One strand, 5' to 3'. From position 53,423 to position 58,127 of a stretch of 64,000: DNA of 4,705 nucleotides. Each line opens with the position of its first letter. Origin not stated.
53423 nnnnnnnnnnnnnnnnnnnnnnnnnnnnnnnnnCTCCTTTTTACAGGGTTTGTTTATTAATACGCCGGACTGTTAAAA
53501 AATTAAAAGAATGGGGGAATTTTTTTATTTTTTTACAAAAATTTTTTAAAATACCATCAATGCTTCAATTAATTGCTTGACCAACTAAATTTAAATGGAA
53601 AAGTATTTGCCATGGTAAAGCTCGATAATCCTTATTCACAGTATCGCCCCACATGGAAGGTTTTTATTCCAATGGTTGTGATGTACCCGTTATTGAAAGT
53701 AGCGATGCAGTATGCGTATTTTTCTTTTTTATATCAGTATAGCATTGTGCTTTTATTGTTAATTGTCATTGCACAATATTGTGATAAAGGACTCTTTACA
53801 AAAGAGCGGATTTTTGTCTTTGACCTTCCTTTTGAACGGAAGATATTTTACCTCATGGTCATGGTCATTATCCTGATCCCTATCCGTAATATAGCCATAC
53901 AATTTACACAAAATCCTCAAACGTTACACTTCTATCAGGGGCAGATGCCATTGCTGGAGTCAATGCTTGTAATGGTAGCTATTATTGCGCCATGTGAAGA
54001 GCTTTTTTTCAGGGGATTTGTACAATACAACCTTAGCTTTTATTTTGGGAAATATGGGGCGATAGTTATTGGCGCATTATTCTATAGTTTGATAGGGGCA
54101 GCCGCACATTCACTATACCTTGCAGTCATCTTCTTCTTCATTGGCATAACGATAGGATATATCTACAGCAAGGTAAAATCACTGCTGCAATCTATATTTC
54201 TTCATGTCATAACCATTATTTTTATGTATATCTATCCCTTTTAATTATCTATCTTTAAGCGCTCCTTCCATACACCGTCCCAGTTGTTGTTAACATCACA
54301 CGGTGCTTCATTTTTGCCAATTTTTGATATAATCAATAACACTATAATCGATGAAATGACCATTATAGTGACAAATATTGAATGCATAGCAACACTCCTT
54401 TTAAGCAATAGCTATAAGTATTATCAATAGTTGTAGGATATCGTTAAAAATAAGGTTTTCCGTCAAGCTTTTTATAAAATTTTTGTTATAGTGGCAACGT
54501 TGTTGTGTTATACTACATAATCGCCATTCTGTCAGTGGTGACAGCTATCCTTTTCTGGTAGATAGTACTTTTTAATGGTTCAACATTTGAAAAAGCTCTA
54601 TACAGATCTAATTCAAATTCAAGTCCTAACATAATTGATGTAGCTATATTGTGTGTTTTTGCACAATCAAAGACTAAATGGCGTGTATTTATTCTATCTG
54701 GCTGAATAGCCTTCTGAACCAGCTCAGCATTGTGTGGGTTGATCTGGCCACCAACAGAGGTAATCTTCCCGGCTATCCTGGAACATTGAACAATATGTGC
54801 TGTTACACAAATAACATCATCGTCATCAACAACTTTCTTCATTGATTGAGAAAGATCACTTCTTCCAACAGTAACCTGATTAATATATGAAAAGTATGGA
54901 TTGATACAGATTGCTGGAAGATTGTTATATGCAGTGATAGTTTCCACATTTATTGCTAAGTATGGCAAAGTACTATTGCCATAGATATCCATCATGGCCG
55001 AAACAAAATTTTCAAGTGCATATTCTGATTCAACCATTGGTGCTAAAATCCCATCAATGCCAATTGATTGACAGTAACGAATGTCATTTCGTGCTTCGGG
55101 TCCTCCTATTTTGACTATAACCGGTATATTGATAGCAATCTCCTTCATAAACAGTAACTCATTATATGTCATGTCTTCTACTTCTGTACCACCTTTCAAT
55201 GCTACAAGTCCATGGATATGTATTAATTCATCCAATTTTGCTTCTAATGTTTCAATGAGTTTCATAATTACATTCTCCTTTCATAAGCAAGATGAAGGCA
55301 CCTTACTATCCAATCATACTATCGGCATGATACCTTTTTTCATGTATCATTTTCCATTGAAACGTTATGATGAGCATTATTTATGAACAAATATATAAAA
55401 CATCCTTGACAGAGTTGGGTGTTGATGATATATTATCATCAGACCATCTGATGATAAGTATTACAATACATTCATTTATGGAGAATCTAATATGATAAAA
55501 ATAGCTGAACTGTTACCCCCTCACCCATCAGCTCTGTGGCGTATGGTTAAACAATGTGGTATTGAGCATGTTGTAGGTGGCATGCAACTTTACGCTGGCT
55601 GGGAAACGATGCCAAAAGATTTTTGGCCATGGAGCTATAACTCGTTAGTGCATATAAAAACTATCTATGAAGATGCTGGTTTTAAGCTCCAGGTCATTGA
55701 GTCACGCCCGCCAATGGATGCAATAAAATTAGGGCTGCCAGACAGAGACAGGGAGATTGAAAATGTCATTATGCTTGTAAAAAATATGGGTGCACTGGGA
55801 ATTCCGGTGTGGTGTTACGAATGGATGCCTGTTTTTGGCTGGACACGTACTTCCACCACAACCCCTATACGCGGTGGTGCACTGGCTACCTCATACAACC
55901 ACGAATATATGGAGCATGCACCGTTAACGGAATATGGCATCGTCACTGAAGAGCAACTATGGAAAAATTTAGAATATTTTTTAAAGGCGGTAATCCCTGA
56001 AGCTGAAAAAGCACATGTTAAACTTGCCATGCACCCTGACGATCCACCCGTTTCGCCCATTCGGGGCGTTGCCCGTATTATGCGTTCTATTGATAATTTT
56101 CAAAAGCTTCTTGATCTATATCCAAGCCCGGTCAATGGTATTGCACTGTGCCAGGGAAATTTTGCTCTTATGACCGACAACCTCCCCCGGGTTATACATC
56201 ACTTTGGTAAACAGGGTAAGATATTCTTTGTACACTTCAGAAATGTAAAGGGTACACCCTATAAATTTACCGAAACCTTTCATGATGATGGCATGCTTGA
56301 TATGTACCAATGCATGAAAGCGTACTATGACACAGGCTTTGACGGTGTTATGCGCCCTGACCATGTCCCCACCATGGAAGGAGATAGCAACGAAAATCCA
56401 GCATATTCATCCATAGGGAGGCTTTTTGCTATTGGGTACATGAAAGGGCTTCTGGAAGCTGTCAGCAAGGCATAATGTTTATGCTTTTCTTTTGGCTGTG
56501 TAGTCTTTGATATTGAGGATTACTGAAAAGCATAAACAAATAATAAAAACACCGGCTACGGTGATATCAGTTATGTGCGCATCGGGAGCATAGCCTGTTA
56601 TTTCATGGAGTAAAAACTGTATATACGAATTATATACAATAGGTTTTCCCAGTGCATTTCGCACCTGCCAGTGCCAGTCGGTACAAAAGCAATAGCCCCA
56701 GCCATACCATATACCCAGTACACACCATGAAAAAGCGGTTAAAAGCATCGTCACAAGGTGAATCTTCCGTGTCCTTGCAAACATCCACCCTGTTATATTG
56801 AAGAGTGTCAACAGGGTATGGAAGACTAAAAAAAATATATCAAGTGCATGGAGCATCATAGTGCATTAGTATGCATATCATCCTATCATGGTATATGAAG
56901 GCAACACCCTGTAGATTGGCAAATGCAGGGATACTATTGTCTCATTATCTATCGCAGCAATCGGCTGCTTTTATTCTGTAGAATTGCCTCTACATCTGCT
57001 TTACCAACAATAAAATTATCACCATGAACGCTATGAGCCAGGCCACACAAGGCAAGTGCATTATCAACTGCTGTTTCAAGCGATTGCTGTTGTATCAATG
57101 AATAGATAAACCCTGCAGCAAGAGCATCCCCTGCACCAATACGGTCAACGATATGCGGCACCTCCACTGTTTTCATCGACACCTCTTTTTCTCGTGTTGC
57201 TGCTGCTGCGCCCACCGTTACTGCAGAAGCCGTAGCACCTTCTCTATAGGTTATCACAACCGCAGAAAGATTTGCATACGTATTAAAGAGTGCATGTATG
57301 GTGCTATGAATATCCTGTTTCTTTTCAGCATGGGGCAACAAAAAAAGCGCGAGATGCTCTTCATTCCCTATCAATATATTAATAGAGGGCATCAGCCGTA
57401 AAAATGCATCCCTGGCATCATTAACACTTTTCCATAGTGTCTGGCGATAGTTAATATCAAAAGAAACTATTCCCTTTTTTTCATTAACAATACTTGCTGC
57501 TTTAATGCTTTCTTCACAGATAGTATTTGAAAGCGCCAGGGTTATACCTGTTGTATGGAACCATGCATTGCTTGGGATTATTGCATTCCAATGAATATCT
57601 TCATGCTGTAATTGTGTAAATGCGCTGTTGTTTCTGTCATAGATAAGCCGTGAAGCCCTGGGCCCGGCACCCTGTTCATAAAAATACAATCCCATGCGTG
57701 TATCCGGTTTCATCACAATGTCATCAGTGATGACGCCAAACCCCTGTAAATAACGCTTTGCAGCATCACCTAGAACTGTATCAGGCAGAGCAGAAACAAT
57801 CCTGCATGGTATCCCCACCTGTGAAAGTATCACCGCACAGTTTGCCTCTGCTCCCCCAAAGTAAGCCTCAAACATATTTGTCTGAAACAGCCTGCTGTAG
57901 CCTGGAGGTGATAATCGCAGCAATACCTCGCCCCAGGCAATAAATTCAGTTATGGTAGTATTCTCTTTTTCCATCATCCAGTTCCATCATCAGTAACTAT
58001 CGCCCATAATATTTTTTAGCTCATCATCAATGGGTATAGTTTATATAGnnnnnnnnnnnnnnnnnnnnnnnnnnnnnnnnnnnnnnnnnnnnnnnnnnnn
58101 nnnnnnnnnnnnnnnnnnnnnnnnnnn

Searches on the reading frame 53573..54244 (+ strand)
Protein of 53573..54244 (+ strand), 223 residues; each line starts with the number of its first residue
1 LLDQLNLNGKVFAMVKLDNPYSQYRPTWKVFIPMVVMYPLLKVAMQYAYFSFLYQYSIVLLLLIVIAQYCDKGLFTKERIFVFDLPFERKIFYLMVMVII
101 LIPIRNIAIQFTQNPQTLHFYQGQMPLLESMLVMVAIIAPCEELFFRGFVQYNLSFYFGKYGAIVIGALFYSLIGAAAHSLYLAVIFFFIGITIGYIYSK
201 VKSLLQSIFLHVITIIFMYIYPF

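Call 23: search_protein_families(library=pfam, proteins=[window:53573-54244:+], max_evalue=0.0001)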
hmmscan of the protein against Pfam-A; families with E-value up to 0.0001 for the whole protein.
window:53573-54244:+ (223 aa): 1 family
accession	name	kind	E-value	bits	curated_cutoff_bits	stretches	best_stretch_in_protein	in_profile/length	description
PF02517.21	Rce1-like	-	1.8e-11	44.6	22.4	1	130-213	7-89/93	Type II CAAX prenyl endopeptidase Rce1-like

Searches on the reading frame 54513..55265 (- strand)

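Call 23: search_protein_families(library=pfam, proteins=[window:54513-55265:-], max_evalue=0.0001)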
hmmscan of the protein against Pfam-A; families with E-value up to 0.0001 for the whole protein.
window:54513-55265:- (250 aa): 1 family
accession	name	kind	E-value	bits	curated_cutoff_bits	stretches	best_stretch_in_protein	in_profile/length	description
PF03328.21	HpcH_HpaI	-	1.9e-07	31.1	25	1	58-168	74-188/221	HpcH/HpaI aldolase/citrate lyase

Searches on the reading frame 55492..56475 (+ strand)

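Call 24: search_protein_families(library=pfam, proteins=[window:55492-56475:+], max_evalue=0.0001)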
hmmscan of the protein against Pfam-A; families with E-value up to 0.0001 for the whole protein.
window:55492-56475:+ (327 aa): 2 families
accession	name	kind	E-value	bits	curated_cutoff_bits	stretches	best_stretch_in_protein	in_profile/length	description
PF03786.19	UxuA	-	3.8e-95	319.1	23.7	2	145-326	169-352/352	D-mannonate dehydratase (UxuA)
PF01261.30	AP_endonuc_2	-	9.6e-08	32.5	31.1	1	35-287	10-225/249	Xylose isomerase-like TIM barrel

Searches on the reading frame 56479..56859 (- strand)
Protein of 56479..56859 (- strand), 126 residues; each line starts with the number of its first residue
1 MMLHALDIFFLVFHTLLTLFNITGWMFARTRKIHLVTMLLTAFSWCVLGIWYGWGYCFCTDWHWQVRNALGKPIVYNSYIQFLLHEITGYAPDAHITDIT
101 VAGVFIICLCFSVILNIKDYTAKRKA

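Call 24: search_protein_families(library=pfam, proteins=[window:56479-56859:-], max_evalue=0.0001)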
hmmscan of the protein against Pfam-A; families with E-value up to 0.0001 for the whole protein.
window:56479-56859:- (126 aa): 1 family
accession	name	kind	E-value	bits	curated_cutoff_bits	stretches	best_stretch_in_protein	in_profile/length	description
PF10861.13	DUF2784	-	2.5e-18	66.6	29.7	1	6-113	3-106/109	Protein of Unknown function (DUF2784)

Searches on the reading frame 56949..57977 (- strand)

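Call 24: search_protein_families(library=pfam, proteins=[window:56949-57977:-], max_evalue=0.0001)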
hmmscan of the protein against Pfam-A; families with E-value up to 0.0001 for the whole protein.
window:56949-57977:- (342 aa): 1 family
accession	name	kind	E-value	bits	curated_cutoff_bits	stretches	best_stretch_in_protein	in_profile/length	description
PF00294.29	PfkB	-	1.5e-36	126.8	25.8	1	15-321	7-296/302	pfkB family carbohydrate kinase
